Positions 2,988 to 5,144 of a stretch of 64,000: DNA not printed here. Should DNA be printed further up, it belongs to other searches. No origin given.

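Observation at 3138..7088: Tandem c-di-GMP-gated GT2 synthase paralogs with a nucleotide-identical catalytic core but diverged membrane and PilZ parts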

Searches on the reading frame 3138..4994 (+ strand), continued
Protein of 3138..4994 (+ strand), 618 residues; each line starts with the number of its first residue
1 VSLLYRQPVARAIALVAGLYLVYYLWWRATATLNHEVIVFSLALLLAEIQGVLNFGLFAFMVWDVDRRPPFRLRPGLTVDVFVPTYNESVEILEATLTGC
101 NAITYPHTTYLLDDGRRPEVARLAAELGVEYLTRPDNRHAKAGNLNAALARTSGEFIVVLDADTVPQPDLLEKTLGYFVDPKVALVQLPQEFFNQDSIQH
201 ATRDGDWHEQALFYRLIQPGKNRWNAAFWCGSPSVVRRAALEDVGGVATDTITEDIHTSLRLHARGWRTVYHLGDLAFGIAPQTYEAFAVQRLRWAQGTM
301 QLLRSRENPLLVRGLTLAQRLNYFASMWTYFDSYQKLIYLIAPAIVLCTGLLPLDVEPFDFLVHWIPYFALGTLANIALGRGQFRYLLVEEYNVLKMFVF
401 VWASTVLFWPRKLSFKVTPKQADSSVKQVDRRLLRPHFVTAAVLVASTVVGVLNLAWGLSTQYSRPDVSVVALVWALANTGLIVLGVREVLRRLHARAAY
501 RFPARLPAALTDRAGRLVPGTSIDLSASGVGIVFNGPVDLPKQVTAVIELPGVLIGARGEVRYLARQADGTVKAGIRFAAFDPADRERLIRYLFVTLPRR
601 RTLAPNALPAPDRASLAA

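Call 11: find_homologous_proteins(query=window:3138-4994:+, max_evalue=1e-20)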
Query window:3138-4994:+ (618 aa): 5534 proteins with E <= 1e-20 among 8000 candidates; the best 120 are listed.
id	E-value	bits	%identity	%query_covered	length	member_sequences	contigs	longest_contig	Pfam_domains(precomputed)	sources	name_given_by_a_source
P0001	0.0e+0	1133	82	97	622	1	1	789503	PF07238.20,PF13632.13,PF13506.14,PF13641.13,PF03552.21,PF00535.33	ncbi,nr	ncbi:MAG: glycosyltransferase [Chloroflexota bacterium]|nr:glycosyltransferase [Chloroflexota bacter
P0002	0.0e+0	1092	78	99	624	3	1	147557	PF07238.20,PF13632.13,PF13506.14,PF13641.13,PF03552.21,PF00535.33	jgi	jgi:cellulose synthase (UDP-forming)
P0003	0.0e+0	1054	74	100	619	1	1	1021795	PF07238.20,PF13632.13,PF13506.14,PF13641.13,PF03552.21,PF00535.33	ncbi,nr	ncbi:MAG: UDP-glucose-beta-D-glucan glucosyltransferase [Dehalococcoidia bacterium]|nr:MAG: UDP-gluc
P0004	4.4e-245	833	61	100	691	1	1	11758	PF07238.20,PF13632.13,PF13506.14,PF13641.13,PF03552.21,PF00535.33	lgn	-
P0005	7.6e-243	826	61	100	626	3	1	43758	PF07238.20,PF13632.13,PF13506.14,PF13641.13,PF03552.21,PF00535.33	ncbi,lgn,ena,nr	ncbi:MAG TPA: glycosyltransferase [Dehalococcoidia bacterium]|nr:glycosyltransferase [Dehalococcoidi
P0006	1.4e-240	818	60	100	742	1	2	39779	PF07238.20,PF13632.13,PF13506.14,PF13641.13,PF03552.21,PF00535.33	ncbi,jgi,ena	jgi:cellulose synthase (UDP-forming)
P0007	4.9e-240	816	59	99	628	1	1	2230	PF07238.20,PF13632.13,PF13506.14,PF13641.13,PF03552.21,PF00535.33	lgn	-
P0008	1.6e-238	811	61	97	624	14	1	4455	PF07238.20,PF13632.13,PF13506.14,PF13641.13,PF03552.21,PF00535.33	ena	-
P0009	7.9e-238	809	60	97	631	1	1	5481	PF07238.20,PF13632.13,PF13506.14,PF13641.13,PF03552.21,PF00535.33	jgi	jgi:cellulose synthase (UDP-forming)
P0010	1.2e-237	808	61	97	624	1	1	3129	PF07238.20,PF13632.13,PF13506.14,PF13641.13,PF03552.21,PF00535.33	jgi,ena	jgi:cellulose synthase (UDP-forming)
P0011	8.3e-237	806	59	99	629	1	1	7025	PF07238.20,PF13632.13,PF13506.14,PF13641.13,PF03552.21,PF00535.33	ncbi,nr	ncbi:MAG TPA: glycosyltransferase family 2 protein [Thermomicrobiaceae bacterium]|nr:glycosyltransfe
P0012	1.9e-235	801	61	97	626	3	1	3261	PF07238.20,PF13632.13,PF13506.14,PF13641.13,PF03552.21,PF00535.33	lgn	-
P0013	1.5e-234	798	59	97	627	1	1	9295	PF07238.20,PF13632.13,PF13506.14,PF13641.13,PF03552.21,PF00535.33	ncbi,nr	ncbi:MAG TPA: glycosyltransferase family 2 protein [Nitrolancea sp.]|nr:glycosyltransferase family 2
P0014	6.4e-234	796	59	95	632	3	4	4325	PF07238.20,PF13632.13,PF13506.14,PF13641.13,PF03552.21,PF00535.33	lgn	-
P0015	9.0e-234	796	57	97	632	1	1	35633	PF07238.20,PF13632.13,PF13506.14,PF13641.13,PF03552.21,PF00535.33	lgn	-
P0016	3.1e-232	791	58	99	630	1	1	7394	PF07238.20,PF13632.13,PF13506.14,PF13641.13,PF03552.21,PF00535.33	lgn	-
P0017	5.0e-232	790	59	97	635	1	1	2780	PF07238.20,PF13632.13,PF13506.14,PF13641.13,PF03552.21,PF00535.33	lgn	-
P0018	1.8e-231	788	58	99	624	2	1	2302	PF07238.20,PF13632.13,PF13506.14,PF13641.13,PF03552.21,PF00535.33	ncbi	-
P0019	1.5e-229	782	58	99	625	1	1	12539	PF07238.20,PF13632.13,PF13506.14,PF13641.13,PF03552.21,PF00535.33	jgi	jgi:cellulose synthase/poly-beta-1,6-N-acetylglucosamine synthase-like glycosyltransferase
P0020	2.1e-229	781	58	99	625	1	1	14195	PF07238.20,PF13632.13,PF13506.14,PF13641.13,PF03552.21,PF00535.33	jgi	jgi:cellulose synthase/poly-beta-1,6-N-acetylglucosamine synthase-like glycosyltransferase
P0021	4.1e-228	777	56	100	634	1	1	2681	PF07238.20,PF13632.13,PF13506.14,PF13641.13,PF03552.21,PF00535.33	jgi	jgi:cellulose synthase/poly-beta-1,6-N-acetylglucosamine synthase-like glycosyltransferase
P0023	2.2e-227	775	60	97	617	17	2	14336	PF07238.20,PF13632.13,PF13506.14,PF13641.13,PF03552.21,PF00535.33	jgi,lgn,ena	-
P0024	1.6e-225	768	57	97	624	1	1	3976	PF07238.20,PF13632.13,PF13506.14,PF13641.13,PF03552.21,PF00535.33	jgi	jgi:cellulose synthase (UDP-forming)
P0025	9.1e-225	766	57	96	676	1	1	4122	PF07238.20,PF13632.13,PF13506.14,PF13641.13,PF03552.21,PF00535.33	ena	-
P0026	4.0e-224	764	59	95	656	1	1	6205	PF07238.20,PF13632.13,PF13506.14,PF13641.13,PF03552.21,PF00535.33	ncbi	-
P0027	5.4e-224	763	56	100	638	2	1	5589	PF07238.20,PF13632.13,PF13506.14,PF13641.13,PF03552.21,PF00535.33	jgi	-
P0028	8.2e-224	763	57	95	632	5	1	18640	PF07238.20,PF13632.13,PF13506.14,PF13641.13,PF03552.21,PF00535.33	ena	-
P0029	1.3e-222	759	59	97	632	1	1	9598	PF07238.20,PF13632.13,PF13506.14,PF13641.13,PF03552.21,PF00535.33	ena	-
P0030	5.3e-222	757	58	96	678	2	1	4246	PF07238.20,PF13632.13,PF13506.14,PF13641.13,PF03552.21,PF00535.33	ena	-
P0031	1.2e-221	756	57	98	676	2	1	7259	PF07238.20,PF13632.13,PF13506.14,PF13641.13,PF03552.21,PF00535.33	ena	-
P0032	1.5e-220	752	57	100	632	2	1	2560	PF07238.20,PF13632.13,PF13506.14,PF13641.13,PF03552.21,PF00535.33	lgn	-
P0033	1.5e-220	752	56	96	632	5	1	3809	PF07238.20,PF13632.13,PF13506.14,PF13641.13,PF03552.21,PF00535.33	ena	-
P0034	1.3e-219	749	57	97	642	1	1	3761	PF07238.20,PF13632.13,PF13506.14,PF13641.13,PF03552.21,PF00535.33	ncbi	ncbi:MAG: glycosyltransferase family 2 protein [Chloroflexota bacterium]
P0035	4.6e-218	744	54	97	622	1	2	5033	PF07238.20,PF13632.13,PF13506.14,PF13641.13,PF03552.21,PF00535.33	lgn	-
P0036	2.7e-217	741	56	96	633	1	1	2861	PF07238.20,PF13632.13,PF13506.14,PF13641.13,PF03552.21,PF00535.33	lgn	-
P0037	3.3e-217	741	59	94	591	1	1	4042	PF07238.20,PF13632.13,PF13506.14,PF13641.13,PF03552.21,PF00535.33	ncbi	ncbi:MAG TPA: glycosyltransferase, partial [Chloroflexota bacterium]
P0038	3.1e-216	738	56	97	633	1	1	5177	PF07238.20,PF13632.13,PF13506.14,PF13641.13,PF03552.21,PF00535.33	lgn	-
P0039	2.0e-215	735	56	96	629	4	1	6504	PF07238.20,PF13632.13,PF13506.14,PF13641.13,PF03552.21,PF00535.33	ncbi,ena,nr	ncbi:MAG TPA: glycosyltransferase [Chloroflexota bacterium]|nr:glycosyltransferase [Chloroflexota ba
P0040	7.4e-215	733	56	95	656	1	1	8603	PF07238.20,PF13632.13,PF13506.14,PF13641.13,PF03552.21,PF00535.33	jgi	jgi:cellulose synthase/poly-beta-1,6-N-acetylglucosamine synthase-like glycosyltransferase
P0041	4.0e-211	721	55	97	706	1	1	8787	PF07238.20,PF13632.13,PF13506.14,PF13641.13,PF03552.21,PF00535.33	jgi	jgi:cellulose synthase (UDP-forming)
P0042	2.5e-208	712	51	98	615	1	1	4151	PF07238.20,PF13632.13,PF13506.14,PF13641.13,PF03552.21,PF00535.33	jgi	jgi:cellulose synthase (UDP-forming)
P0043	3.0e-208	711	53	98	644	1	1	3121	PF07238.20,PF13632.13,PF13506.14,PF13641.13,PF03552.21,PF00535.33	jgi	jgi:cellulose synthase (UDP-forming)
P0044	3.1e-208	711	53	97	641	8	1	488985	PF07238.20,PF13632.13,PF13506.14,PF13641.13,PF03552.21,PF00535.33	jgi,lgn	-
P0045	5.4e-208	711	52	99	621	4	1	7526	PF07238.20,PF13632.13,PF13506.14,PF13641.13,PF03552.21,PF00535.33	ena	-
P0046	2.8e-206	705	55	95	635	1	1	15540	PF07238.20,PF13632.13,PF13506.14,PF13641.13,PF03552.21,PF00535.33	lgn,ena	-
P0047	3.3e-206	705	53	99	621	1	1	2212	PF07238.20,PF13632.13,PF13506.14,PF13641.13,PF03552.21,PF00535.33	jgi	jgi:cellulose synthase (UDP-forming)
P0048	3.2e-205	701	50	97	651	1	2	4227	PF07238.20,PF13632.13,PF13506.14,PF13641.13,PF03552.21,PF00535.33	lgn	-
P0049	1.2e-204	699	52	97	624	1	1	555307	PF07238.20,PF13632.13,PF13506.14,PF13641.13,PF03552.21,PF00535.33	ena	-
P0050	1.0e-203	696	51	99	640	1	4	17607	PF07238.20,PF13632.13,PF13506.14,PF13641.13,PF03552.21,PF00535.33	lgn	-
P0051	1.1e-203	696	55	94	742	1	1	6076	PF07238.20,PF13632.13,PF13506.14,PF13641.13,PF03552.21,PF00535.33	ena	-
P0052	3.0e-203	695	50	97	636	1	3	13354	PF07238.20,PF13632.13,PF13506.14,PF13641.13,PF03552.21,PF00535.33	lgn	-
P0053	3.1e-203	695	54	98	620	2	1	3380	PF07238.20,PF13632.13,PF13506.14,PF13641.13,PF03552.21,PF00535.33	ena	-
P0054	9.7e-203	693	51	97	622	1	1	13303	PF07238.20,PF13632.13,PF13506.14,PF13641.13,PF03552.21,PF00535.33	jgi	jgi:cellulose synthase (UDP-forming)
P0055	3.9e-202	691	50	100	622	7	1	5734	PF07238.20,PF13632.13,PF13506.14,PF13641.13,PF03552.21,PF00535.33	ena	-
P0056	5.3e-202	691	52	99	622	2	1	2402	PF07238.20,PF13632.13,PF13506.14,PF13641.13,PF03552.21,PF00535.33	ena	-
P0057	9.3e-202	690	50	95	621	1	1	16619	PF07238.20,PF13632.13,PF13506.14,PF13641.13,PF03552.21,PF00535.33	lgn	-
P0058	2.1e-200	685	51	97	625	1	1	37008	PF07238.20,PF13632.13,PF13506.14,PF13641.13,PF03552.21,PF00535.33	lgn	-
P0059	6.0e-200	684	52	96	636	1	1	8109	PF07238.20,PF13632.13,PF13506.14,PF13641.13,PF03552.21,PF00535.33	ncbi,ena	-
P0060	2.0e-199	682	51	100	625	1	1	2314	PF07238.20,PF13632.13,PF13506.14,PF13641.13,PF03552.21,PF00535.33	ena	-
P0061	1.1e-198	680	50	96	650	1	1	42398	PF07238.20,PF13632.13,PF13506.14,PF13641.13,PF03552.21,PF00535.33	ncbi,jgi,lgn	-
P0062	1.2e-198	680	50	99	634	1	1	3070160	PF07238.20,PF13632.13,PF13506.14,PF13641.13,PF03552.21,PF00535.33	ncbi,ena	-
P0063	4.8e-198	678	49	100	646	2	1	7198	PF07238.20,PF13632.13,PF13506.14,PF13641.13,PF03552.21,PF00535.33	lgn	-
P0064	2.3e-197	675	52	98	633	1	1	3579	PF07238.20,PF13632.13,PF13506.14,PF13641.13,PF03552.21,PF00535.33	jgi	jgi:cellulose synthase (UDP-forming)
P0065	2.5e-197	675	51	96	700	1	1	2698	PF07238.20,PF13632.13,PF13506.14,PF13641.13,PF03552.21,PF00535.33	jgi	-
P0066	5.1e-197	674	50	97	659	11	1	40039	PF07238.20,PF13632.13,PF13506.14,PF13641.13,PF03552.21,PF00535.33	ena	-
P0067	1.1e-196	673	52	93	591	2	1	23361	PF07238.20,PF13632.13,PF13506.14,PF13641.13,PF03552.21,PF00535.33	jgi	-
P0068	8.5e-196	670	50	97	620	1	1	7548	PF07238.20,PF13632.13,PF13506.14,PF13641.13,PF03552.21,PF00535.33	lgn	-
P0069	9.6e-196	670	54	94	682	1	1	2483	PF07238.20,PF13632.13,PF13506.14,PF13641.13,PF03552.21,PF00535.33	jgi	jgi:cellulose synthase (UDP-forming)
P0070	3.0e-195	668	50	97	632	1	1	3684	PF07238.20,PF13632.13,PF13506.14,PF13641.13,PF03552.21,PF00535.33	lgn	-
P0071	4.5e-195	668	53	97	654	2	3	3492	PF07238.20,PF13632.13,PF13506.14,PF13641.13,PF03552.21,PF00535.33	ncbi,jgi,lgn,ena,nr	ncbi:MAG TPA: glycosyltransferase family 2 protein [Chloroflexota bacterium]|nr:glycosyltransferase 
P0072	2.7e-194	665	50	99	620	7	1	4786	PF07238.20,PF13632.13,PF13506.14,PF13641.13,PF03552.21,PF00535.33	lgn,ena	-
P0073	2.9e-194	665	49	96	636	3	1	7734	PF07238.20,PF13632.13,PF13506.14,PF13641.13,PF03552.21,PF00535.33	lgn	-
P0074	3.3e-194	665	49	100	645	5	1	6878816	PF07238.20,PF13632.13,PF13506.14,PF13641.13,PF03552.21,PF00535.33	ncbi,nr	ncbi:glycosyltransferase [Pseudobacteroides cellulosolvens]|nr:glycosyltransferase [Pseudobacteroide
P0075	3.7e-194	665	49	97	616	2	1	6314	PF07238.20,PF13632.13,PF13506.14,PF13641.13,PF03552.21,PF00535.33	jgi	jgi:cellulose synthase (UDP-forming)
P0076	4.4e-194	665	50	97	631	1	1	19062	PF07238.20,PF13632.13,PF13506.14,PF13641.13,PF03552.21,PF00535.33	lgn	-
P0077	5.3e-194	664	53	96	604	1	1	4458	PF07238.20,PF13632.13,PF13506.14,PF13641.13,PF03552.21,PF00535.33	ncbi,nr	ncbi:MAG: glycosyltransferase, partial [Chloroflexi bacterium]|nr:glycosyltransferase [Chloroflexota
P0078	5.5e-194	664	58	86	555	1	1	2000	PF07238.20,PF13632.13,PF13506.14,PF13641.13,PF03552.21,PF00535.33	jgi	jgi:cellulose synthase (UDP-forming)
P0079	1.0e-193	663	51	95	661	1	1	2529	PF07238.20,PF13632.13,PF13506.14,PF13641.13,PF03552.21,PF00535.33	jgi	jgi:cellulose synthase (UDP-forming)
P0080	1.1e-193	663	49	97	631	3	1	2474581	PF07238.20,PF13632.13,PF13506.14,PF13641.13,PF03552.21,PF00535.33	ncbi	-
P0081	1.9e-193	663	50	97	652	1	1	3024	PF07238.20,PF13632.13,PF13506.14,PF13641.13,PF03552.21,PF00535.33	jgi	jgi:cellulose synthase (UDP-forming)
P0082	2.1e-193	662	51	95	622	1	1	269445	PF07238.20,PF13632.13,PF13506.14,PF13641.13,PF03552.21,PF00535.33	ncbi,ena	-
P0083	2.4e-193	662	50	97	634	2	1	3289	PF07238.20,PF13632.13,PF13506.14,PF13641.13,PF03552.21,PF00535.33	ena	-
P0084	2.8e-193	662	48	98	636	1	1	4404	PF07238.20,PF13632.13,PF13506.14,PF13641.13,PF03552.21,PF00535.33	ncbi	-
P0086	5.8e-193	661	51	97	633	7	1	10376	PF07238.20,PF13632.13,PF13506.14,PF13641.13,PF03552.21,PF00535.33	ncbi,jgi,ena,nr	ncbi:MAG TPA: glycosyltransferase [Chloroflexota bacterium]|nr:glycosyltransferase [Chloroflexota ba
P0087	5.8e-193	661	50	96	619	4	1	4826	PF07238.20,PF13632.13,PF13506.14,PF13641.13,PF03552.21,PF00535.33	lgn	-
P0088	9.4e-193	660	49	99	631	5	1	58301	PF07238.20,PF13632.13,PF13506.14,PF13641.13,PF03552.21,PF00535.33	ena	-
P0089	1.2e-192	660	48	100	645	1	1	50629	PF07238.20,PF13632.13,PF13506.14,PF13641.13,PF03552.21,PF00535.33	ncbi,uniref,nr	ncbi:glycosyltransferase [Herbivorax sp. ANBcel31]|uniref:glycosyltransferase n=1 Tax=Herbivorax sp.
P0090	1.7e-192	659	50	97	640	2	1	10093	PF07238.20,PF13632.13,PF13506.14,PF13641.13,PF03552.21,PF00535.33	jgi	-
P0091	3.1e-192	659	48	96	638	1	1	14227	PF07238.20,PF13632.13,PF13506.14,PF13641.13,PF03552.21,PF00535.33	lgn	-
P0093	8.8e-192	657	50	96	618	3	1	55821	PF07238.20,PF13632.13,PF13506.14,PF13641.13,PF03552.21,PF00535.33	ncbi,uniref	ncbi:glycosyltransferase [Bacillus salipaludis]|uniref:glycosyltransferase n=1 Tax=Bacillus salipalu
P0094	1.6e-191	656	49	95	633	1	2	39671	PF07238.20,PF13632.13,PF13506.14,PF13641.13,PF03552.21,PF00535.33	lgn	-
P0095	2.5e-191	656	48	96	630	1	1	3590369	PF07238.20,PF13632.13,PF13506.14,PF13641.13,PF03552.21,PF00535.33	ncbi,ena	-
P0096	3.1e-191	655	50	97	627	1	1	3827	PF07238.20,PF13632.13,PF13506.14,PF13641.13,PF03552.21,PF00535.33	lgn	-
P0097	3.9e-191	655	49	97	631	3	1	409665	PF07238.20,PF13632.13,PF13506.14,PF13641.13,PF03552.21,PF00535.33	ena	-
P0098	2.5e-190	652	50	97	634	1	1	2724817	PF07238.20,PF13632.13,PF13506.14,PF13641.13,PF03552.21,PF00535.33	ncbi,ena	-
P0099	4.0e-190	652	49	99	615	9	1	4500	PF07238.20,PF13632.13,PF13506.14,PF13641.13,PF03552.21,PF00535.33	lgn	-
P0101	9.2e-190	650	50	97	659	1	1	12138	PF07238.20,PF13632.13,PF13506.14,PF13641.13,PF03552.21,PF00535.33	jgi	jgi:cellulose synthase (UDP-forming)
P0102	1.2e-189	650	54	97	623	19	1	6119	PF07238.20,PF13632.13,PF13506.14,PF13641.13,PF03552.21,PF00535.33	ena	-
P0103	2.0e-189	649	54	94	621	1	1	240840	PF07238.20,PF13632.13,PF13506.14,PF13641.13,PF03552.21,PF00535.33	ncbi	-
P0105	3.8e-189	648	48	99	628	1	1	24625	PF07238.20,PF13632.13,PF13506.14,PF13641.13,PF03552.21,PF00535.33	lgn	-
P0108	1.1e-188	647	50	97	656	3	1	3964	PF07238.20,PF13632.13,PF13506.14,PF13641.13,PF03552.21,PF00535.33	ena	-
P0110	1.2e-187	643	49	97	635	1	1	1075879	PF07238.20,PF13632.13,PF13506.14,PF13641.13,PF03552.21,PF00535.33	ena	-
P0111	2.5e-187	642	50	97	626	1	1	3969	PF07238.20,PF13632.13,PF13506.14,PF13641.13,PF03552.21,PF00535.33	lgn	-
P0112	1.4e-186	640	48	97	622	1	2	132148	PF07238.20,PF13632.13,PF13506.14,PF13641.13,PF03552.21,PF00535.33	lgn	-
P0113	1.6e-186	640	49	98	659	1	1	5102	PF07238.20,PF13632.13,PF13506.14,PF13641.13,PF03552.21,PF00535.33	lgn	-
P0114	2.8e-186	639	51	96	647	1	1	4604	PF07238.20,PF13632.13,PF13506.14,PF13641.13,PF03552.21,PF00535.33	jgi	jgi:cellulose synthase (UDP-forming)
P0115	4.0e-186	638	51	94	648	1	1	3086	PF07238.20,PF13632.13,PF13506.14,PF13641.13,PF03552.21,PF00535.33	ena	-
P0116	4.2e-186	638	50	96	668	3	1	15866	PF07238.20,PF13632.13,PF13506.14,PF13641.13,PF03552.21,PF00535.33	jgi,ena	-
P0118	6.9e-186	638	50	96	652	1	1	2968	PF07238.20,PF13632.13,PF13506.14,PF13641.13,PF03552.21,PF00535.33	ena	-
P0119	1.3e-185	637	51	95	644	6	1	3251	PF07238.20,PF13632.13,PF13506.14,PF13641.13,PF03552.21,PF00535.33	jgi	jgi:cellulose synthase (UDP-forming)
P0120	1.7e-185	636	51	95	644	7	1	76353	PF07238.20,PF13632.13,PF13506.14,PF13641.13,PF03552.21,PF00535.33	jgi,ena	-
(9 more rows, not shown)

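Call 13: find_encoding_contigs(protein=P0001, flank=10000, max_places=3)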
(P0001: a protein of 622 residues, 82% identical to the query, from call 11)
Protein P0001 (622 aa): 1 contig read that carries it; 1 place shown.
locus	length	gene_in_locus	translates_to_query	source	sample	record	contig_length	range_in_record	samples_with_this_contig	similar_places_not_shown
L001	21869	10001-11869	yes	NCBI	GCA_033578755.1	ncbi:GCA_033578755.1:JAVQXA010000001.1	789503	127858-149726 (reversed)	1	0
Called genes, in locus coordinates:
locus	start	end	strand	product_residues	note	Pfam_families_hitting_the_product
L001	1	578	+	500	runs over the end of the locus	-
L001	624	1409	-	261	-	PF00561:Abhydrolase_1, PF12146:Hydrolase_4 (faint), PF12697:Abhydrolase_6 (weak)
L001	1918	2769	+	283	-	PF00561:Abhydrolase_1, PF12697:Abhydrolase_6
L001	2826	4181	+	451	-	PF01966:HD, PF19276:HD_assoc_2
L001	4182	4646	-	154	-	PF00578:AhpC-TSA, PF08534:Redoxin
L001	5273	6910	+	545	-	PF01019:G_glu_transpept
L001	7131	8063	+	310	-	PF00574:CLP_protease (weak), PF01972:SDH_protease, PF25145:NfeD1b_N, PF01343:Peptidase_S49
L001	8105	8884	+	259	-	PF12973:Cupin_7 (faint)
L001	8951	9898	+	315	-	PF00903:Glyoxalase (faint)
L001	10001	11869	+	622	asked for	PF13641:Glyco_tranf_2_3, PF00535:Glycos_transf_2, PF13506:Glyco_transf_21, PF13632:Glyco_trans_2_3, PF03552:Cellulose_synt, PF07238:PilZ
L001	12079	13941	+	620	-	PF00535:Glycos_transf_2, PF13641:Glyco_tranf_2_3, PF13506:Glyco_transf_21, PF13632:Glyco_trans_2_3, PF03552:Cellulose_synt, PF07238:PilZ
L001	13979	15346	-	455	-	PF00005:ABC_tran, PF13304:AAA_21 (faint), PF09821:AAA_assoc_C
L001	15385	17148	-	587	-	PF00528:BPD_transp_1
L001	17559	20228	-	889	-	PF00133:tRNA-synt_1, PF09334:tRNA-synt_1g (weak), PF13603:tRNA-synt_1_2 (weak), PF09334:tRNA-synt_1g (weak), PF08264:Anticodon_1, PF10458:Val_tRNA-synt_C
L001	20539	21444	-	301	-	-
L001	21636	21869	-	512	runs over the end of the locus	-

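Call 14: find_encoding_contigs(protein=P0002, flank=10000, max_places=3)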
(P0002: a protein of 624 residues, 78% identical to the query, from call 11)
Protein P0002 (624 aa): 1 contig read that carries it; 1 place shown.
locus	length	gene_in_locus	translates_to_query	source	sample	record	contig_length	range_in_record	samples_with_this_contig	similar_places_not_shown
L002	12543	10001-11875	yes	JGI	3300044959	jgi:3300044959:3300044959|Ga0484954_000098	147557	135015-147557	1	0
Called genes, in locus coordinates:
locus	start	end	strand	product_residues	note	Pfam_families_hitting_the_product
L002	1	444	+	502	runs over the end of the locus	-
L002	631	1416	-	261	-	PF00561:Abhydrolase_1, PF12146:Hydrolase_4 (weak), PF12697:Abhydrolase_6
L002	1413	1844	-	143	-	PF18029:Glyoxalase_6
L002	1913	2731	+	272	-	PF00561:Abhydrolase_1, PF12697:Abhydrolase_6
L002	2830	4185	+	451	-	PF01966:HD, PF19276:HD_assoc_2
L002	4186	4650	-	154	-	PF00578:AhpC-TSA, PF08534:Redoxin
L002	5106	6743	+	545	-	PF01019:G_glu_transpept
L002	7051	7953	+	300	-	PF00574:CLP_protease (weak), PF01972:SDH_protease, PF25145:NfeD1b_N, PF01343:Peptidase_S49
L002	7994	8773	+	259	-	PF12973:Cupin_7 (faint)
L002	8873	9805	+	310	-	PF00903:Glyoxalase (faint)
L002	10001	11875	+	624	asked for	PF13641:Glyco_tranf_2_3, PF00535:Glycos_transf_2, PF13506:Glyco_transf_21, PF13632:Glyco_trans_2_3, PF03552:Cellulose_synt, PF07238:PilZ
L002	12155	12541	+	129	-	?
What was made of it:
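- Synteny and gene order are conserved (calls 13, 14).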

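Call 15: find_encoding_contigs(protein=P0003, flank=10000, max_places=3)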
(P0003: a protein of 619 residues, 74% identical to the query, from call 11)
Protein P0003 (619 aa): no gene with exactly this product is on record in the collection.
